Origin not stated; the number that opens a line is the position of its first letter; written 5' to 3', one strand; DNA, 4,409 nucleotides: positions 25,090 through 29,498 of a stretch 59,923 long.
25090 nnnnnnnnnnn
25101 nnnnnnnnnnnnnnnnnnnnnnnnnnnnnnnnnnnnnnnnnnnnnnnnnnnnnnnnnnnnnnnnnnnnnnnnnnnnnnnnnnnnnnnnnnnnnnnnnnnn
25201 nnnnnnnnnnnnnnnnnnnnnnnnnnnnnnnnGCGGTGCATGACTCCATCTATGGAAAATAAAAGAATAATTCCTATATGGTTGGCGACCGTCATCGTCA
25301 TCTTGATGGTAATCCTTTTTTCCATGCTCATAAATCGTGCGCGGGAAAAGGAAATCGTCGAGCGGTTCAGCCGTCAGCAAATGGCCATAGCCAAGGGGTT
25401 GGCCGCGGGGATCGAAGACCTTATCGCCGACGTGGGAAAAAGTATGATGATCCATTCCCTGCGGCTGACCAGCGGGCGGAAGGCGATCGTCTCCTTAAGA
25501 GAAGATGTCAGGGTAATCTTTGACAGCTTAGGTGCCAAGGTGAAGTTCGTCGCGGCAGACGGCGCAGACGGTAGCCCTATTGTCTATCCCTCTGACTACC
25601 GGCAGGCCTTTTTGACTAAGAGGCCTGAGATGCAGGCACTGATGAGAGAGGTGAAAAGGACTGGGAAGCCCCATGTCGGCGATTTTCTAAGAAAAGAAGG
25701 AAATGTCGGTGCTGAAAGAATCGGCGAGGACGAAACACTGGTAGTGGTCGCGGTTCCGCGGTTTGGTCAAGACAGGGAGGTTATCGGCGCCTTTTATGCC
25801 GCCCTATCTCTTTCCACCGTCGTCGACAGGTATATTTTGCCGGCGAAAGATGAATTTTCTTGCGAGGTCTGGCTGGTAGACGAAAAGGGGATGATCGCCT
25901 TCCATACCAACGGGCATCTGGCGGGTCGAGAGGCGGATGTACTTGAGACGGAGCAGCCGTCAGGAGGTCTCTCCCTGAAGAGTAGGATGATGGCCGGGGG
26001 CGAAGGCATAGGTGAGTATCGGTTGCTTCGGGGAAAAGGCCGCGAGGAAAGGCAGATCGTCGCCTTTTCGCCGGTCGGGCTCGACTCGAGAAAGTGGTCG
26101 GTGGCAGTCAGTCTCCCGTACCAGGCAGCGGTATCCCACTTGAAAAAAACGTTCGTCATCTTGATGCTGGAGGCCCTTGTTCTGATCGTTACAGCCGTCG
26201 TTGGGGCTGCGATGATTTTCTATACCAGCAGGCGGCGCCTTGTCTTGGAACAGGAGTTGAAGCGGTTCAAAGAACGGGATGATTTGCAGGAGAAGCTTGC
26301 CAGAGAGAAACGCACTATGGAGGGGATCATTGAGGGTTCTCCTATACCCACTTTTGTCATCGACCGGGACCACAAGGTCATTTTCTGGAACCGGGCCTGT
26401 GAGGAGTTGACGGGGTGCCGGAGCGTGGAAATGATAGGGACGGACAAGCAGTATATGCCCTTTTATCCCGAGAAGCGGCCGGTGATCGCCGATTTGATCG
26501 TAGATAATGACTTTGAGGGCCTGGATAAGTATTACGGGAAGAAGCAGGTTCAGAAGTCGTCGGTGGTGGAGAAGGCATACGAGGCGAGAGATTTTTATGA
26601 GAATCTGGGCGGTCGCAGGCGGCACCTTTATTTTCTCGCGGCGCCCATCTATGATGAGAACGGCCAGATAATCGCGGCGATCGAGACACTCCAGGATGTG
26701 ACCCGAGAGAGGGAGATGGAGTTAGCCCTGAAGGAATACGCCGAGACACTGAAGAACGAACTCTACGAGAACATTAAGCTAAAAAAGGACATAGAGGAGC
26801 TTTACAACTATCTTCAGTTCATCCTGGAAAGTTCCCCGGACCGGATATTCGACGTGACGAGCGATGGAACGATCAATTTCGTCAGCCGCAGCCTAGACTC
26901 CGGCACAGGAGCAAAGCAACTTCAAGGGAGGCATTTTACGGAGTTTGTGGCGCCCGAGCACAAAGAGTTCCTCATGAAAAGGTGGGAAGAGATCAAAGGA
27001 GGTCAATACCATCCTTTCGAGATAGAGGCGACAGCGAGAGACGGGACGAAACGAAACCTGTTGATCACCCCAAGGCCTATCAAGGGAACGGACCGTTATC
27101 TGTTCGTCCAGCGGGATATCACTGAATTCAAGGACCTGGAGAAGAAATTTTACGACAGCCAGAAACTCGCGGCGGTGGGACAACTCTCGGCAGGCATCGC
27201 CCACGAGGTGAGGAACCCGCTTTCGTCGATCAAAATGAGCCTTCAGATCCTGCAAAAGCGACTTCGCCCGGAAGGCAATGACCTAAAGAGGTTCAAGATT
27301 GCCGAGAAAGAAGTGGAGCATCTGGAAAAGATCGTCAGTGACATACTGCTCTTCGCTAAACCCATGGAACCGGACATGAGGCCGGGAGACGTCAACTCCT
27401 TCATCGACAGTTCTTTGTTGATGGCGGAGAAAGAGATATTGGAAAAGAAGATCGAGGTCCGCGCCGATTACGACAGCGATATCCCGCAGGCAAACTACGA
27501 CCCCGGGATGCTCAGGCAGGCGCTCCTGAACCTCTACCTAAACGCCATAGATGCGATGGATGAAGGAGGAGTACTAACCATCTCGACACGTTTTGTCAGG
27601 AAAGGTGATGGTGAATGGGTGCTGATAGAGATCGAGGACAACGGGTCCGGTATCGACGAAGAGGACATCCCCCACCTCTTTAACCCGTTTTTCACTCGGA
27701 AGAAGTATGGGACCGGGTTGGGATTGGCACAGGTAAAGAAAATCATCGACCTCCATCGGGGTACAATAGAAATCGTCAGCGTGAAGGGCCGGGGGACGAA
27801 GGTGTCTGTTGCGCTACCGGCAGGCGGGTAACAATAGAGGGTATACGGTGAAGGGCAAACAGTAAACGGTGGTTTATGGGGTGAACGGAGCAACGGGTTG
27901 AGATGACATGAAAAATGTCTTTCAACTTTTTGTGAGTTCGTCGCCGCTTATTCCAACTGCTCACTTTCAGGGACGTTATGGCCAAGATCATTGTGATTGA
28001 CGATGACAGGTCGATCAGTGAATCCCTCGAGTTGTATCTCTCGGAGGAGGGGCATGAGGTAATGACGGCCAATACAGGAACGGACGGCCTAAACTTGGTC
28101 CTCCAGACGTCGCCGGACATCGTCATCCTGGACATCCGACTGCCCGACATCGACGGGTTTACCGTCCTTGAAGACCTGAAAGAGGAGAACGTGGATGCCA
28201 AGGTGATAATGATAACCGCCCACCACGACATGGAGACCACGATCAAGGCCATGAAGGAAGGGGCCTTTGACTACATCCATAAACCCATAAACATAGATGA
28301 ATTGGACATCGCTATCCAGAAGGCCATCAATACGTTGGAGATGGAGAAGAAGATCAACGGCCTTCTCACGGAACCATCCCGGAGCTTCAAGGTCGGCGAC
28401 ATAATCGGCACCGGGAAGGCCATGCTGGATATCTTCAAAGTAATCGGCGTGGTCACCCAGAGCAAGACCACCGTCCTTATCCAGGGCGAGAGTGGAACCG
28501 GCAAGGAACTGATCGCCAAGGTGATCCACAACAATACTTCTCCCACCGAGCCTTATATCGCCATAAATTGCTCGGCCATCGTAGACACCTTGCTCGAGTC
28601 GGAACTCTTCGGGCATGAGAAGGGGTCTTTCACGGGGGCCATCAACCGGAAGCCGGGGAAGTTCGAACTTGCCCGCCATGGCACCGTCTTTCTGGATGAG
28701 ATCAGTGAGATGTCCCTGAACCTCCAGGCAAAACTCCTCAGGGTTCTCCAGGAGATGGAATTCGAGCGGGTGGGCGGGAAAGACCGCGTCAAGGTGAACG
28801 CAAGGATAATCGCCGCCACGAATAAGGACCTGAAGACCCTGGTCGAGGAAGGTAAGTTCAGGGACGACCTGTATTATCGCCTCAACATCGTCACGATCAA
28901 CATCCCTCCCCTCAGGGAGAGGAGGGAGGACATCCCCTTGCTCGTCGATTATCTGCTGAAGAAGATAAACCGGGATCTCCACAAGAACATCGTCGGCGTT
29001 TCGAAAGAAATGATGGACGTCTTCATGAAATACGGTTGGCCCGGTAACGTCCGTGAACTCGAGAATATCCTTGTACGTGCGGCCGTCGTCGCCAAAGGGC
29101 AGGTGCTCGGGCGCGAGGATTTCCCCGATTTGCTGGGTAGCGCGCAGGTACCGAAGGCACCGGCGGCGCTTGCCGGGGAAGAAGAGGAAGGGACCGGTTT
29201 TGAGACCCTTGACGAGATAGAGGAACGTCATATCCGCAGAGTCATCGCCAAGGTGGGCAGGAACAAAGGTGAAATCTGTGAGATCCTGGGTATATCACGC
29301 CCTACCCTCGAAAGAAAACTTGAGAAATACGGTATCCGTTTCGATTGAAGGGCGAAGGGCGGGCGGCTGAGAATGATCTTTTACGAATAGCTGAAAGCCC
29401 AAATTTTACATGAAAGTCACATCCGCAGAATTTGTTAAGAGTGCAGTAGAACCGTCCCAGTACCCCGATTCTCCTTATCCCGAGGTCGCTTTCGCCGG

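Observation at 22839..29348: Candidate new system: sigma54 / two-component control of an alternative ATP synthase c subunit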

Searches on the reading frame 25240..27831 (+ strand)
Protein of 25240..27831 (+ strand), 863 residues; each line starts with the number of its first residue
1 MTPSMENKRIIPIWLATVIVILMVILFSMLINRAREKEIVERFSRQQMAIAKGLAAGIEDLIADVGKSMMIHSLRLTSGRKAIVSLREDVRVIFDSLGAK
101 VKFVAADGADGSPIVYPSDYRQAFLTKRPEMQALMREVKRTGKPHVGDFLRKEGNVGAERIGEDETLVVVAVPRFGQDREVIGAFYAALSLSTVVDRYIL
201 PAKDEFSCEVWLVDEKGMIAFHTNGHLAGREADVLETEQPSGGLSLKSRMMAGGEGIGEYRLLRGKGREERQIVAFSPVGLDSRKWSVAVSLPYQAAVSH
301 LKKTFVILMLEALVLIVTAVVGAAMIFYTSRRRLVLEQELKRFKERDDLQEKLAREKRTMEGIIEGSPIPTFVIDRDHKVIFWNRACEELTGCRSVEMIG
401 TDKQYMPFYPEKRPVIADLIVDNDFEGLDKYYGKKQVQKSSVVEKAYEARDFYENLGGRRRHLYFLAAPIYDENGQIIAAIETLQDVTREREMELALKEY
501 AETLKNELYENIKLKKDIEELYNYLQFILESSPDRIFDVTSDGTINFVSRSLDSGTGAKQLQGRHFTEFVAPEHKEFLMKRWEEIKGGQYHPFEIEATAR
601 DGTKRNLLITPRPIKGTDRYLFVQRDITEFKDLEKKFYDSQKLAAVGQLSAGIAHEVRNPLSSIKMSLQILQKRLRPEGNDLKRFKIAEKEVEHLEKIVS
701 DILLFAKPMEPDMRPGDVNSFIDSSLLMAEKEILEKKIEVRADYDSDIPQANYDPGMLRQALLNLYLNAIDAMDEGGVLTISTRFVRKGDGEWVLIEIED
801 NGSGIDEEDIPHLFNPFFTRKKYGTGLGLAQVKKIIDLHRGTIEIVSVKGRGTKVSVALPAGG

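Call 3: search_protein_families(library=pfam, proteins=[window:25240-27831:+], max_evalue=0.01)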
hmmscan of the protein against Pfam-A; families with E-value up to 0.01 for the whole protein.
window:25240-27831:+ (863 aa): 8 families
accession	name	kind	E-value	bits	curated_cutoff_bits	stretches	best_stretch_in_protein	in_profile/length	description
PF02518.31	HATPase_c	-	2.6e-26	92.7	26.4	1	754-861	2-109/111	Histidine kinase-, DNA gyrase B-, and HSP90-like ATPase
PF08448.16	PAS_4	-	2.1e-19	70.2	23.1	2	365-492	2-110/110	PAS fold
PF00989.32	PAS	-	1.5e-16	60.8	22.6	2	360-487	3-113/113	PAS fold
PF13426.13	PAS_9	-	5.3e-16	59.2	27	2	539-629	7-103/103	PAS domain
PF02743.24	dCache_1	-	2.7e-14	53.7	45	1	38-291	2-240/240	Cache domain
PF00512.31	HisKA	-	7.8e-14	51.9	26.9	1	646-708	2-63/66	His Kinase A (phospho-acceptor) domain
PF13188.13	PAS_8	-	4.5e-06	26.8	21.8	1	361-399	4-42/65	PAS domain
PF08447.18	PAS_3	-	5.4e-06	27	25.6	0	380-416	1-38/89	PAS fold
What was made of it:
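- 25240..27831 (+): Sensor histidine kinase (TM-dCache-TM-PAS-PAS-HisKA-HATPase, 863 aa). Pfam domains (call 3).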

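Call 27: search_protein_families(library=ncbifam, proteins=[window:25240-27831:+], max_evalue=0.001)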
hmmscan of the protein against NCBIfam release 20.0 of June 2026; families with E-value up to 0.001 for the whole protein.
window:25240-27831:+ (863 aa): 83 families (the best 25 are shown)
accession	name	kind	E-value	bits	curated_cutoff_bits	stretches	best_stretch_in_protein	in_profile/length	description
NF008468.0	PRK11360.1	equivalog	4.4e-80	269.8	646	1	514-861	259-608/616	two-component system sensor histidine kinase AtoS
NF007688.0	PRK10364.1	equivalog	2.3e-62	211.3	479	1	622-861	216-451/460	two-component system sensor histidine kinase ZraS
NF053867.1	SprKinKinDBac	equivalog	2.7e-43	148.1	775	1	633-861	273-497/500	sporulation kinase KinD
NF052574.1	HisKinEspCMyxo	equivalog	1.4e-42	145.9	1200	1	555-861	322-637/785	serine histidine kinase EspC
NF046044.1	PnpS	equivalog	6.6e-42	143.9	400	1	496-860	31-390/390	two-component system histidine kinase PnpS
NF010411.0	PRK13837.1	equivalog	1e-41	142.9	647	1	620-861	424-675/828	two-component system VirA-like sensor kinase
NF047497.1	HK_LIC_12097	equivalog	6.8e-39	133.6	500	1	605-861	106-366/367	LIC_12097 family sensor histidine kinase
NF047874.1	MASE3_PAS_HK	subfamily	2.9e-38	132.1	560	1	496-861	238-625/655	MASE3 domain-containing sensor histidine kinase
NF046020.1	HisKinCckABruc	equivalog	8.9e-38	129.7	1000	1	623-860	457-706/868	cell cycle histidine kinase CckA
NF010076.0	PRK13557.1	subfamily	2.5e-37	128.5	631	1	619-861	135-394/540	histidine kinase famiy protein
NF046026.1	HisKinCckACaul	equivalog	1e-36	126.3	1000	1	544-861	207-532/678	cell cycle histidine kinase CckA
NF038348.1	T2SS_HK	subfamily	2.9e-32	111.8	450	2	695-860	411-572/574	histidine kinase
TIGR02966.1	phoR_proteo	equivalog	4.7e-32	111.3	334.2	1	523-858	6-332/333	phosphate regulon sensor histidine kinase PhoR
NF052573.1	HisKinEspAMyxo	equivalog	3.7e-31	107.9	1400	1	620-861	358-611/755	serine histidine kinase EspA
NF008302.0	PRK11091.1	equivalog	1.8e-28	99.2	838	1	474-860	105-504/779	aerobic respiration two-component sensor histidine kinase ArcB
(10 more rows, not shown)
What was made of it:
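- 25240..27831 (+): AtoS-like but below the cut-off (call 27).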

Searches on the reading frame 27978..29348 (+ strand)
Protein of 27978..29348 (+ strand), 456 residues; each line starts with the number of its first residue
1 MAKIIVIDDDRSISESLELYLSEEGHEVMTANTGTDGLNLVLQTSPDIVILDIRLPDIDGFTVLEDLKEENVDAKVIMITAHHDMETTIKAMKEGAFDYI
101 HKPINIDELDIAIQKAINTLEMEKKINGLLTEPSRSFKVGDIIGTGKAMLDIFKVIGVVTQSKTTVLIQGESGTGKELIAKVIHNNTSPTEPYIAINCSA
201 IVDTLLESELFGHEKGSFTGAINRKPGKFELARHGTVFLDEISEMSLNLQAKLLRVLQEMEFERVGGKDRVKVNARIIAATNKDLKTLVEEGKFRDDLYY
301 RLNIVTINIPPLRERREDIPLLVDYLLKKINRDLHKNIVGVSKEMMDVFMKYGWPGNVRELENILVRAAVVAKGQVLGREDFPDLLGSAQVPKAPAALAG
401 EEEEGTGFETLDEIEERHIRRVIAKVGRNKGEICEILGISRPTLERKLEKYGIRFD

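Call 3: search_protein_families(library=pfam, proteins=[window:27978-29348:+], max_evalue=0.01)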
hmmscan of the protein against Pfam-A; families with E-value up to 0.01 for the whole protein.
window:27978-29348:+ (456 aa): 13 families
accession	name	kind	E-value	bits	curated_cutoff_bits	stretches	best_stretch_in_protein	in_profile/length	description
PF00158.32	Sigma54_activat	-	7.4e-67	224.7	20.2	1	142-307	1-167/168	Sigma-54 interaction domain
PF00072.30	Response_reg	-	3e-29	101.9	30.2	1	4-113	1-110/111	Response regulator receiver domain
PF25601.1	AAA_lid_14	-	7.2e-26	90.3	27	1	313-393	1-81/87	AAA+ ATPase lid domain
PF14532.12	Sigma54_activ_2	-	4.1e-22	79.4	25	1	143-312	1-138/138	Sigma-54 interaction domain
PF02954.25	HTH_8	-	3.3e-08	33.6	22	1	410-451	1-42/42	Bacterial regulatory protein, Fis family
PF07728.20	AAA_5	-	7.2e-08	33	22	1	166-283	2-123/139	AAA domain (dynein-related subfamily)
PF00004.35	AAA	-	1.3e-06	29.3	21.2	1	166-283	1-110/131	ATPase family associated with various cellular activities (AAA)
PF01078.27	Mg_chelatase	-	1.9e-06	27.9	20.3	1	162-282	21-157/207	Magnesium chelatase, subunit ChlI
PF07724.20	AAA_2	-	0.00037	21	27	1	163-290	3-132/166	AAA domain (Cdc48 subfamily)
PF00493.29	MCM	-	0.00052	19.6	23.3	1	160-284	54-174/224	MCM P-loop domain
PF20432.4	Xre-like-HTH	-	0.0034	18.1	25.8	1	417-447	13-44/63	Antitoxin Xre-like helix-turn-helix domain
PF00005.33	ABC_tran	-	0.0089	17.1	25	0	162-206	10-52/137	ABC transporter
PF20030.5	bpMoxR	-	0.0091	15.5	27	0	236-282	100-145/205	MoxR domain in the MoxR-vWA-beta-propeller ternary systems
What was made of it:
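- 27978..29348 (+): NtrC-family response regulator and sigma-54 activator (REC-AAA+-HTH_8, 456 aa). Sigma54_activat at E 7.4e-67, plus Response_reg and HTH_8 (call 3).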

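Call 27: search_protein_families(library=ncbifam, proteins=[window:27978-29348:+], max_evalue=0.001)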
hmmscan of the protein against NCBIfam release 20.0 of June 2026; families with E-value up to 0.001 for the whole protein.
window:27978-29348:+ (456 aa): 121 families (the best 25 are shown)
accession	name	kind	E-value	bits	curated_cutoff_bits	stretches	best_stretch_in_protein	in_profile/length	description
NF008469.0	PRK11361.1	equivalog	1.9e-144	481.9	714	1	3-454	6-457/461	acetoacetate metabolism transcriptional regulator AtoC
TIGR01818.1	ntrC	equivalog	3.1e-127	425.2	558.6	1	4-394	1-389/463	nitrogen regulation protein NR(I)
TIGR02915.1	PEP_resp_reg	equivalog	2.4e-118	395.8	502.6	1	4-454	1-445/445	PEP-CTERM-box response regulator transcription factor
NF008176.1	PRK10923.1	equivalog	1e-112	377.1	620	1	3-399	5-398/469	nitrogen regulation protein NR(I)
NF007689.0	PRK10365.1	equivalog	4.6e-109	365.1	760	1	3-449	7-440/441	sigma-54-dependent response regulator transcription factor ZraR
TIGR01817.1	nifA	equivalog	1.1e-107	361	528.85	1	130-382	186-438/534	nif-specific transcriptional activator NifA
NF041946.1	LuxO_transreg_Vib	equivalog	1.5e-107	360.3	800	1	7-451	2-460/463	quorum-sensing sigma-54 dependent transcriptional regulator LuxO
NF041552.1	TF_PrdR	equivalog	1.5e-105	353.8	795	1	108-452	239-577/577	sigma-54 dependent transcriptional regulator PrdR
NF051870.1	NAssimRespRegNtrX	equivalog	2.5e-101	339.8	600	1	1-453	1-452/452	nitrogen assimilation response regulator NtrX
NF011695.0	PRK15115.1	equivalog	2.5e-96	323.2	763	1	2-378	7-374/445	two-component system response regulator GlrR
NF050807.1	TransRegFlbDCaul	equivalog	1.3e-95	321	750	1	23-451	22-438/454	sigma-54-dependent transcriptional regulator FlbD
NF003451.0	PRK05022.1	equivalog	1.6e-94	317.5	476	1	88-453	131-510/512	nitric oxide reductase transcriptional regulator NorR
NF038308.1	RNA_repair_RtcR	equivalog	1.9e-93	314.1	650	1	85-455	123-520/530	RNA repair transcriptional activator RtcR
NF011958.0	PRK15429.1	equivalog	1.7e-90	304.6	830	1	138-454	377-687/692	formate hydrogenlyase transcriptional activator FlhA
NF049963.1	RespRegFlgRCampy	domain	2.7e-89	300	750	1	4-452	3-428/429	fla regulon two-component system response regulator FlgR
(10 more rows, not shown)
